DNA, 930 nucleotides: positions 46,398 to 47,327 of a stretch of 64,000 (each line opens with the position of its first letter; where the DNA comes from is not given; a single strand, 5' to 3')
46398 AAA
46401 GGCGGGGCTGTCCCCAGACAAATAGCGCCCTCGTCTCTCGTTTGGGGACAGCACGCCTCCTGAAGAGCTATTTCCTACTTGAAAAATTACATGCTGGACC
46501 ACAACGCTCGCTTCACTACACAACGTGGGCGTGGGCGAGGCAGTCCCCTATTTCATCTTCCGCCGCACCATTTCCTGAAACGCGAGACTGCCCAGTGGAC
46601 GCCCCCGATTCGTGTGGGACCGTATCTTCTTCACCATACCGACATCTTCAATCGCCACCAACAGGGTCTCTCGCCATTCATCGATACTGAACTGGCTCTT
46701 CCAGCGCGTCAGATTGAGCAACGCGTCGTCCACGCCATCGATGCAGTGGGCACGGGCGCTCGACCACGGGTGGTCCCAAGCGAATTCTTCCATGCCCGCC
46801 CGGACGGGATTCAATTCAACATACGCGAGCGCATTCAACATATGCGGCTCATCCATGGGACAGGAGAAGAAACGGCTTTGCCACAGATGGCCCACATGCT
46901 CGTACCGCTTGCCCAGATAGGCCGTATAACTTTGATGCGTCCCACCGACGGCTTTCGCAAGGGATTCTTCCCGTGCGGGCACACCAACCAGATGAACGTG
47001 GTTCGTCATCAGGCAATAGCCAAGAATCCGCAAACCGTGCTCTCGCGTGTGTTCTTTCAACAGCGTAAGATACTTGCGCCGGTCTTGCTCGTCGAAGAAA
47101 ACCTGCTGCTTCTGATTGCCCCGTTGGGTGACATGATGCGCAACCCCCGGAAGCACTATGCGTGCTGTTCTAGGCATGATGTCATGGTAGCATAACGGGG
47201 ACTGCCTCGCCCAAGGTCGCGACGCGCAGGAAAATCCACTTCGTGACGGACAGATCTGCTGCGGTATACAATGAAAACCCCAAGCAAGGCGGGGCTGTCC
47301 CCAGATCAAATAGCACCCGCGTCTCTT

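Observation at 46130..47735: REP-associated tyrosine transposase (RAYT) bracketed by its own REP/BIME arrays, including a triple 146-bp tandem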

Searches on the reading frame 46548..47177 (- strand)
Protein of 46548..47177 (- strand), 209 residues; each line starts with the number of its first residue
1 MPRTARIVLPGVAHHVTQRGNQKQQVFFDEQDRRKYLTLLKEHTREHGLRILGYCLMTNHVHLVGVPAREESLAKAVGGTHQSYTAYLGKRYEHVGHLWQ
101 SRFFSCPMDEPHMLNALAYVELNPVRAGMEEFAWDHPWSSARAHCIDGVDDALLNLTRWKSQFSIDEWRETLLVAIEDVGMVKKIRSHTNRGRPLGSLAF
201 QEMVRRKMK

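Call 4: search_protein_families(library=pfam, proteins=[window:46548-47177:-], max_evalue=0.01)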
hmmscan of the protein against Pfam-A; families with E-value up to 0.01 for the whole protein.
window:46548-47177:- (209 aa): 1 family
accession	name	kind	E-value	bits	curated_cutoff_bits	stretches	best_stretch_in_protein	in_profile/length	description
PF01797.21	Y1_Tnp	-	1.6e-12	48.1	23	1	14-121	7-119/121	Transposase IS200 like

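Call 5: search_protein_families(library=ncbifam, proteins=[window:46548-47177:-], max_evalue=0.01)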
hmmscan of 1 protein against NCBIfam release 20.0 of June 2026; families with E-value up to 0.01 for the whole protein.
window:46548-47177:- (209 aa): 1 family
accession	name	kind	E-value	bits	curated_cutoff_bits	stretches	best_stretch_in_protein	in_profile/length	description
NF047646.1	REP_Tyr_transpos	equivalog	1.3e-16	60.8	80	1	4-139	2-146/146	REP-associated tyrosine transposase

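Call 10: find_homologous_proteins(query=window:46548-47177:-, max_evalue=0.00001)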
Query window:46548-47177:- (209 aa): 7872 proteins with E <= 0.00001 among 8000 candidates; the best 120 are listed.
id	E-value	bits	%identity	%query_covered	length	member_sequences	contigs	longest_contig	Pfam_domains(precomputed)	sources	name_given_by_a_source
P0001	3.8e-141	486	100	100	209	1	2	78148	PF01797.22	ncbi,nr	ncbi:MAG: transposase [Candidatus Hydrogenedentes bacterium]|nr:transposase [Candidatus Hydrogeneden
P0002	3.8e-97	342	73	96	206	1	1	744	PF01797.22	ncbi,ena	-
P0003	7.0e-91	321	66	99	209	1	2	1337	PF01797.22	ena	-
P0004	1.5e-89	317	69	96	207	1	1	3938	PF01797.22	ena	-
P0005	2.3e-86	307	65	96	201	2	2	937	PF01797.22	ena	-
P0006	9.6e-86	305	61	100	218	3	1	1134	PF01797.22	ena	-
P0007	1.4e-84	301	63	97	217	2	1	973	PF01797.22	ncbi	-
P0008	2.3e-83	297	60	100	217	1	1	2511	PF01797.22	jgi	-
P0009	9.7e-83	295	62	100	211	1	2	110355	PF01797.22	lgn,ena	-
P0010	4.2e-80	286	57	100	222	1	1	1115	PF01797.22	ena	-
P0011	1.2e-78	281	57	100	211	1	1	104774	PF01797.22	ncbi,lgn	-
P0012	1.6e-78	281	57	100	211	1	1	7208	PF01797.22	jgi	-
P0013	3.2e-76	274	71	78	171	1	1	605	PF01797.22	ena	-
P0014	3.2e-76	274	56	100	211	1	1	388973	PF01797.22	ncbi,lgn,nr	ncbi:MAG: transposase [Candidatus Hydrogenedentes bacterium]|nr:transposase [Candidatus Hydrogeneden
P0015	8.0e-76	272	55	100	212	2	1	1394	PF01797.22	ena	-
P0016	1.7e-74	268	60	99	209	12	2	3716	PF01797.22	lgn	-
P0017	2.7e-74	267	60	94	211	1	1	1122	PF01797.22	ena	-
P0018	2.1e-73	264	56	94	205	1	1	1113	PF01797.22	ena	-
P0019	7.2e-73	263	57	98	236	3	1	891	PF01797.22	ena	-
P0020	1.7e-72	261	61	94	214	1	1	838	PF01797.22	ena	-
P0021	2.8e-72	261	55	96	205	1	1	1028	PF01797.22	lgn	-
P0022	3.7e-72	260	58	98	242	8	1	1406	PF01797.22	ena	-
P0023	6.1e-72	260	54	100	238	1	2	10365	PF01797.22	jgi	jgi:putative transposase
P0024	3.1e-71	257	55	96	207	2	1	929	PF01797.22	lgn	-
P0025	4.3e-71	257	56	98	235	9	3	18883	PF01797.22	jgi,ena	-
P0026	6.6e-71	256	59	96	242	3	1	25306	PF01797.22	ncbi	ncbi:MAG: transposase, partial [Candidatus Hydrogenedentota bacterium]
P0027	3.0e-70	254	57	98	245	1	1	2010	PF01797.22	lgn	-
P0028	3.1e-70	254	57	96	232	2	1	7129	PF01797.22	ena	-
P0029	3.5e-70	254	54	95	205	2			PF01797.22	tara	tara:strand:+ start:129 stop:746 length:618 start_codon:yes stop_codon:yes gene_type:complete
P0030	3.8e-70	254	56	98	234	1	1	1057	PF01797.22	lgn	-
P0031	4.9e-70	253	55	98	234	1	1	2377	PF01797.22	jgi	-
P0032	5.6e-70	253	58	99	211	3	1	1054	PF01797.22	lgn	-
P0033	8.6e-70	253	55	100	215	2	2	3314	PF01797.22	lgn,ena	-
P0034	1.2e-69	252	56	98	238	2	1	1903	PF01797.22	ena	-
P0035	1.2e-69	252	57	98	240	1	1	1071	PF01797.22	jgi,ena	-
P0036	1.3e-69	252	57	96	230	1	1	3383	PF01797.22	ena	-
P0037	1.4e-69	252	57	94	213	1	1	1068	PF01797.22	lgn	-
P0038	1.7e-69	252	59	94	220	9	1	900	PF01797.22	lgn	-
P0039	2.2e-69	251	57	96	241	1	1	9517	PF01797.22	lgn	-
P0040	3.7e-69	250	58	96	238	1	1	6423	PF01797.22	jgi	jgi:putative transposase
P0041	3.8e-69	250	56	98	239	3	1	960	PF01797.22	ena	-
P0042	4.9e-69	250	56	98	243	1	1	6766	PF01797.22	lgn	-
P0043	4.9e-69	250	56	100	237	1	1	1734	PF01797.22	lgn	-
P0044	5.5e-69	250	54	100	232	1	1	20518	PF01797.22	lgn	-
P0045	7.4e-69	249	55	96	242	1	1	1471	PF01797.22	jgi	jgi:putative transposase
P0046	8.8e-69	249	56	96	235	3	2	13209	PF01797.22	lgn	-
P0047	8.8e-69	249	57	96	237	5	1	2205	PF01797.22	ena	-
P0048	9.5e-69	249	55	96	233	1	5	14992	PF01797.22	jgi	jgi:putative transposase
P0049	1.1e-68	249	56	96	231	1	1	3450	PF01797.22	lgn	-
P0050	1.6e-68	248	55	98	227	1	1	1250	PF01797.22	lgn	-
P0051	1.7e-68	248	54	99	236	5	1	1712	PF01797.22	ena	-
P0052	1.9e-68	248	57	96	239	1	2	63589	PF01797.22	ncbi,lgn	-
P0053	2.2e-68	248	57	96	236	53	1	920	PF01797.22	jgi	-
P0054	2.6e-68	248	56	96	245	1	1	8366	PF01797.22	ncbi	-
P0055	2.7e-68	248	56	99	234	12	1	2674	PF01797.22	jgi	-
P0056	3.1e-68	247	58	94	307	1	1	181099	PF01797.22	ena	-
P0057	3.9e-68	247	54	100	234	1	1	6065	PF01797.22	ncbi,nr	ncbi:MAG: transposase [bacterium]|nr:transposase [bacterium]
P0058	4.2e-68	247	56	98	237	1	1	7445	PF01797.22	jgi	-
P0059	5.2e-68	247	56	98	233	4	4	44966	PF01797.22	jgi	jgi:putative transposase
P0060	6.3e-68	246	54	100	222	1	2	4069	PF01797.22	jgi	jgi:putative transposase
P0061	8.4e-68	246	56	98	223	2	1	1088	PF01797.22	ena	-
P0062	1.2e-67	246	54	100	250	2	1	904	PF01797.22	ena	-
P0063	1.3e-67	245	57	96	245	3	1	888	PF01797.22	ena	-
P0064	1.3e-67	245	53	100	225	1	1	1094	PF01797.22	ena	-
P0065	1.6e-67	245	56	96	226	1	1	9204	PF01797.22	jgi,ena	-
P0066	1.8e-67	245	54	100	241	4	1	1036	PF01797.22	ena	-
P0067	2.0e-67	245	59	94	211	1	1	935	PF01797.22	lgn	-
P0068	2.8e-67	244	53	98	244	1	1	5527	PF01797.22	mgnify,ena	mgnify:CR=1 FL=1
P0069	2.9e-67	244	54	96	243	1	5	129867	PF01797.22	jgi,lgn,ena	-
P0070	3.0e-67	244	55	98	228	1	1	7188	PF01797.22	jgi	-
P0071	3.1e-67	244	53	98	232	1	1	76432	PF01797.22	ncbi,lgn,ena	-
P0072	4.2e-67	244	55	98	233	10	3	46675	PF01797.22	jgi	jgi:putative transposase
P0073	4.5e-67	244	54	96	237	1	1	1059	PF01797.22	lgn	-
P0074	4.8e-67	244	55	98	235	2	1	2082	PF01797.22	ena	-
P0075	5.5e-67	243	55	99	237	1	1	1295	PF01797.22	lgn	-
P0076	5.6e-67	243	53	96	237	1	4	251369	PF01797.22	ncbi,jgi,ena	-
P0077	5.9e-67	243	57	94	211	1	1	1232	PF01797.22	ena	-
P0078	6.9e-67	243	54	98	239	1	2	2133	PF01797.22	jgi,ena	-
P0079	7.2e-67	243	56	96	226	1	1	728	PF01797.22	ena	-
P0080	7.9e-67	243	56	98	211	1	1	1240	PF01797.22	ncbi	-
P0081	1.1e-66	242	54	96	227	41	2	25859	PF01797.22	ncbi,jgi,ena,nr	ncbi:MAG: transposase [Candidatus Hydrogenedentes bacterium]|nr:transposase [Candidatus Hydrogeneden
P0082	1.6e-66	242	54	98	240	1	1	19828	PF01797.22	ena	-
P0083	2.1e-66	241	55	100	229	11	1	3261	PF01797.22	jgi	-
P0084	2.6e-66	241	56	96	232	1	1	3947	PF01797.22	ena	-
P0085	3.0e-66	241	58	94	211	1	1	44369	PF01797.22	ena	-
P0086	3.1e-66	241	52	100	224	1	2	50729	PF01797.22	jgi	jgi:putative transposase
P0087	3.2e-66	241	55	98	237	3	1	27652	PF01797.22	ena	-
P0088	3.2e-66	241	54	98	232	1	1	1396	PF01797.22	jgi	jgi:putative transposase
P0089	3.3e-66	241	52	100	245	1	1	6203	PF01797.22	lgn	-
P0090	4.1e-66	240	52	100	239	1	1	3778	PF01797.22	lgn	-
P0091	4.5e-66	240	53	100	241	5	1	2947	PF01797.22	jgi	jgi:putative transposase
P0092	4.6e-66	240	53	98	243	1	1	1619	PF01797.22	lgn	-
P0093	4.6e-66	240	55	96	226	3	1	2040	PF01797.22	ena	-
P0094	6.0e-66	240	54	96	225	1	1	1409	PF01797.22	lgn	-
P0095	6.0e-66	240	55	94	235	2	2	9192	PF01797.22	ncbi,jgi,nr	ncbi:MAG TPA: transposase [Candidatus Hydrogenedentes bacterium]|nr:transposase [Candidatus Hydrogen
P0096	6.0e-66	240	52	100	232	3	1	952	PF01797.22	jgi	jgi:putative transposase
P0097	7.2e-66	240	54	96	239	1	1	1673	PF01797.22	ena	-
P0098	8.4e-66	239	53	98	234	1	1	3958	PF01797.22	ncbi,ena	-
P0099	9.5e-66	239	55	98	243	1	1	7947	PF01797.22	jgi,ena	-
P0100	9.8e-66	239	54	98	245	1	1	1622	PF01797.22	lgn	-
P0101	1.0e-65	239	54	96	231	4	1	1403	PF01797.22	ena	-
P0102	1.0e-65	239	55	96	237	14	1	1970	PF01797.22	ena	-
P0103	1.1e-65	239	53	96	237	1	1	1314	PF01797.22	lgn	-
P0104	1.4e-65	239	54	98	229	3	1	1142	PF01797.22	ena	-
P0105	1.5e-65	239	55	96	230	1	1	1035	PF01797.22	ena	-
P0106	1.7e-65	238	52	97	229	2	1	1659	PF01797.22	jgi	jgi:putative transposase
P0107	1.9e-65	238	51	100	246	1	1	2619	PF01797.22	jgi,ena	-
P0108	2.5e-65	238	53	98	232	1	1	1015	PF01797.22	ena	-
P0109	2.7e-65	238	54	96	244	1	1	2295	PF01797.22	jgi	-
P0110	2.9e-65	238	54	96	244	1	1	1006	PF01797.22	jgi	jgi:putative transposase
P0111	3.1e-65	238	53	99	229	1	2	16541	PF01797.22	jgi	-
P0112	3.2e-65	238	52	100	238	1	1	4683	PF01797.22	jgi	jgi:putative transposase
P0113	3.3e-65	238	53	98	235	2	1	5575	PF01797.22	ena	-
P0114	3.8e-65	237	52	100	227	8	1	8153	PF01797.22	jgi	jgi:putative transposase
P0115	4.4e-65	237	52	98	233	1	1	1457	PF01797.22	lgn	-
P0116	5.1e-65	237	54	96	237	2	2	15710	PF01797.22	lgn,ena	-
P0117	5.2e-65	237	52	100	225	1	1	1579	PF01797.22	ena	-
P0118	5.3e-65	237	54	96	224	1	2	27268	PF01797.22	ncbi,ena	-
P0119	5.7e-65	237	52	100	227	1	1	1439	PF01797.22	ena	-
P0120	6.1e-65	237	50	100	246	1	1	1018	PF01797.22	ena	-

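Call 12: find_encoding_contigs(protein=P0001, flank=10000, max_places=4)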
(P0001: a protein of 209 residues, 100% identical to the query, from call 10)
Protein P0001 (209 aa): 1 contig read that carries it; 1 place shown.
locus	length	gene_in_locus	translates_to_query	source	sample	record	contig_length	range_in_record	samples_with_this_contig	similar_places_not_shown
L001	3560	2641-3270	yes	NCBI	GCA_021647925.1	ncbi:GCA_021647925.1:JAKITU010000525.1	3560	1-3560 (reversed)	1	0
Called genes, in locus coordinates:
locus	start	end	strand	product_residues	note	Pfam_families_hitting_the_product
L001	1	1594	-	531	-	PF12450:vWF_A, PF00092:VWA (weak), PF13519:VWA_2 (faint)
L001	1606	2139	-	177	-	PF04542:Sigma70_r2, PF08281:Sigma70_r4_2, PF04545:Sigma70_r4 (weak)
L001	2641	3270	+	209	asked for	PF01797:Y1_Tnp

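Call 13: search_solved_structures(query=window:46548-47177:-, max_evalue=0.01, show_alignments=2)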
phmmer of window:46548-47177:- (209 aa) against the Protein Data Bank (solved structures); distinct sequences matched with E-value up to 0.01: 0.

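Call 22: find_related_loci(query=A1, collection=genome_contigs, flank=6000)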
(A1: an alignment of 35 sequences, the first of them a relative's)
Query A1 (209 aa) in genome_contigs; peptide patterns used: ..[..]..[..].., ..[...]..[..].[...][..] (x = any residue, [..] = any of these).
600 stretches matched a pattern (row limit reached: there are more); 557 encode a relative of the query (tblastn E <= 1e-3); the best 80 are kept; 80 distinct loci.
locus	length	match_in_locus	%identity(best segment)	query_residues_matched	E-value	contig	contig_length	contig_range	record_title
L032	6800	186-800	69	1-208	3e-97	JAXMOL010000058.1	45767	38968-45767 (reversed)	MAG: Candidatus Hydrogenedentota bacterium isolate EC_MBin.53 ECX_574CoAssmbCtg, whole genome shotgun sequence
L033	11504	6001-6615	59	1-204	5e-73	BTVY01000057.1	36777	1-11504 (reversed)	MAG: Candidatus Hydrogenedentota bacterium AMX-MBFR-82 DNA, sequence057, whole genome shotgun sequence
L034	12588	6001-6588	56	1-197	2e-67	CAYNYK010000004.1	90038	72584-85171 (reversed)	MAG TPA_asm: uncultured Planctomycetales bacterium isolate binchicken_co44_235 genome assembly, contig: NODE_473_length_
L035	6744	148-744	54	1-200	1e-67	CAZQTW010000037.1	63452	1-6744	MAG TPA_asm: uncultured Planctomycetales bacterium isolate SRP167436_co1_220 genome assembly, contig: NODE_509_length_63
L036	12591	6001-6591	53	1-197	3e-66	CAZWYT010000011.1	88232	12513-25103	MAG TPA_asm: uncultured Planctomycetales bacterium isolate binchicken_co119_111 genome assembly, contig: NODE_220_length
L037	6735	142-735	54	1-200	2e-65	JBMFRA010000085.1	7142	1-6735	MAG: Acidobacteriota bacterium isolate KM4344-29 NODE_3092_length_7142_cov_9.293354, whole genome shotgun sequence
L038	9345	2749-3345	52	1-200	1e-64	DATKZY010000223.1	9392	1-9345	MAG TPA_asm: Planctomycetota bacterium isolate SMAG_U14257 k141_4105850, whole genome shotgun sequence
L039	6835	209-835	51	1-208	7e-65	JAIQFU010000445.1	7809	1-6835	MAG: Terriglobia bacterium isolate SRVP_31 SRVP18_core_1_40-35cm_scaffold_4985, whole genome shotgun sequence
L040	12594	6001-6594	49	1-200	4e-64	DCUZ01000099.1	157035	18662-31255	MAG TPA_asm: Holophagales bacterium UBA2201 UBA2201_contig_9448, whole genome shotgun sequence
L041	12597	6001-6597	51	1-200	2e-63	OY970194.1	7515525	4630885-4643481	MAG: Sedimentisphaerales bacterium isolate MFD00905.bin.c.1 genome assembly, chromosome: 1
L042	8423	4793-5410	51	1-208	2e-63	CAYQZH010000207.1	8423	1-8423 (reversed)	MAG TPA_asm: uncultured Phycisphaera sp. isolate SRP119689_co1_320 genome assembly, contig: NODE_13429_length_8423_cov_5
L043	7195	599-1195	50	1-200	2e-63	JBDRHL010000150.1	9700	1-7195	MAG: Planctomycetota bacterium isolate MEGAHIT-group-1.515 k141_3046520, whole genome shotgun sequence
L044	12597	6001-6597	52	1-200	5e-63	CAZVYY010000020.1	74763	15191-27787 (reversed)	MAG TPA_asm: uncultured Pirellulales bacterium isolate SRP216815_co1_117 genome assembly, contig: NODE_390_length_74763_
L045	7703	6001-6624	51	1-207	1e-62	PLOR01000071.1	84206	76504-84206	MAG: Bryobacterales bacterium isolate bog_406 73.20120700_S3X.5_contig_837, whole genome shotgun sequence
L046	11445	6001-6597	50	1-200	2e-62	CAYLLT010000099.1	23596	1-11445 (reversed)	MAG TPA_asm: uncultured Planctomycetales bacterium isolate SRP119689_co1_258 genome assembly, contig: NODE_2795_length_2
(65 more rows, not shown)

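Call 46: find_encoding_contigs(protein=P0004, flank=4000, max_places=2)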
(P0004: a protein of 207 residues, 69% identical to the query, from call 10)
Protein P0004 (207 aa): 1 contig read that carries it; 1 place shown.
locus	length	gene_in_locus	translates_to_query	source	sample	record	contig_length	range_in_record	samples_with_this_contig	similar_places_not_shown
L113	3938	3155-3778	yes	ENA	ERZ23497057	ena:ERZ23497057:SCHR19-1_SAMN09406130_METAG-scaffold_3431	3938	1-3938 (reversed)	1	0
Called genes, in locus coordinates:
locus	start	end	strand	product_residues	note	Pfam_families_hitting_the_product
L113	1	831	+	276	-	?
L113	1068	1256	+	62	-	-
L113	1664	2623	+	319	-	PF01699:Na_Ca_ex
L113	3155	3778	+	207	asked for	PF01797:Y1_Tnp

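Call 47: find_encoding_contigs(protein=P0009, flank=10000, max_places=2)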
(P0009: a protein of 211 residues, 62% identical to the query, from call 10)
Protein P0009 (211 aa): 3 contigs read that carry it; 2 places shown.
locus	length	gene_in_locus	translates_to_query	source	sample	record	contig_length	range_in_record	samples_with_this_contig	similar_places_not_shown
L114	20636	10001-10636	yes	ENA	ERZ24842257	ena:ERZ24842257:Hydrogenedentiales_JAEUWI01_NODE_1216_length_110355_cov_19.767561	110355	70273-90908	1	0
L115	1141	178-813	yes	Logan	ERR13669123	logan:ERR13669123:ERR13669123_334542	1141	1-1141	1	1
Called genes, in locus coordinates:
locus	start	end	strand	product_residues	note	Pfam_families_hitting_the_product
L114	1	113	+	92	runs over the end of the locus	PF00830:Ribosomal_L28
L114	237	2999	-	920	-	PF03958:Secretin_N, PF00263:Secretin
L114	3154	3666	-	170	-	-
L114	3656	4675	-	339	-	-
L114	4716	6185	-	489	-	-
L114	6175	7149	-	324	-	PF12836:HHH_3 (faint)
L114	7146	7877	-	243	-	PF07963:N_methyl (weak)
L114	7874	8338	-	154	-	-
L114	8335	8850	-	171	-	PF07963:N_methyl (weak)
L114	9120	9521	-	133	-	PF07963:N_methyl, PF08334:T2SSG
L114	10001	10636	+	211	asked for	PF01797:Y1_Tnp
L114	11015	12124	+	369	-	PF05222:AlaDh_PNT_N, PF01262:AlaDh_PNT_C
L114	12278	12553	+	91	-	-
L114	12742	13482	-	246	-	PF06123:CreD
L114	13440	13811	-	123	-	PF00072:Response_reg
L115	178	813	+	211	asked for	PF01797:Y1_Tnp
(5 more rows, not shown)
